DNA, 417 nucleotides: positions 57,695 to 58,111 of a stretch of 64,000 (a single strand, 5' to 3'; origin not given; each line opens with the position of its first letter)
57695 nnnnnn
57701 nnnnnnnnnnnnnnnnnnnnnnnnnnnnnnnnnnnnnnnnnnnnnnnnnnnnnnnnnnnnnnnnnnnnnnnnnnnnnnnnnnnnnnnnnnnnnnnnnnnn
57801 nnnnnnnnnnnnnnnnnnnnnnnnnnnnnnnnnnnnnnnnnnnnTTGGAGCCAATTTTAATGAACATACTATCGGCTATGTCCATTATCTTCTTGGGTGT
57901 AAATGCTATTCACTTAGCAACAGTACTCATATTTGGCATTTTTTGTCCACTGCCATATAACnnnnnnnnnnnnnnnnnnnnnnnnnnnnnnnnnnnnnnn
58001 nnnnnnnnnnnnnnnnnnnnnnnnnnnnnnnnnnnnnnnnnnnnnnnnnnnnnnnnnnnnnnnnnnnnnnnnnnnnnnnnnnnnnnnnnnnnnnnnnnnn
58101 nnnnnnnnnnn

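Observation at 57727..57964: AT-rich ~210-bp islet with perfect 16-bp terminal inverted repeats encoding a 34-aa hydrophobic peptide, wedged between two convergent terminators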

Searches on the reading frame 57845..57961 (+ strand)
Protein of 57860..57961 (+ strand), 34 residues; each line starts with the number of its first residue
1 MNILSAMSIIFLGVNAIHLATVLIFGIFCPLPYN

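Call 60: search_protein_families(library=pfam, proteins=[window:57860-57961:+, window:57845-57961:+], max_evalue=10)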
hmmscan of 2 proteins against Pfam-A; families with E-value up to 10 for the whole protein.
seq(34 aa): 1 family
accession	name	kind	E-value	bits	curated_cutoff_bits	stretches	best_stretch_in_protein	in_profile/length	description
PF25259.1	DUF7860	-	0.19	12.5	27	1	10-31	53-73/75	Family of unknown function (DUF7860)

seq(39 aa): 1 family
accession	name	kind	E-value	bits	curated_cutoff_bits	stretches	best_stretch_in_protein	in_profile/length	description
PF15378.11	DUF4605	-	0.041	14.1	27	1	2-30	26-53/59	Domain of unknown function (DUF4605)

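Call 61: search_protein_families(library=ncbifam, proteins=[window:57860-57961:+, window:57845-57961:+], max_evalue=10)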
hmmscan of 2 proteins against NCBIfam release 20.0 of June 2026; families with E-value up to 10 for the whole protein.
seq(34 aa): 0 families

seq(39 aa): 0 families
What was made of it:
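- On Type I toxin-antitoxin: NCBIfam gives nothing (calls 60, 61).
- No Pfam or NCBIfam family matches (calls 60, 61).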
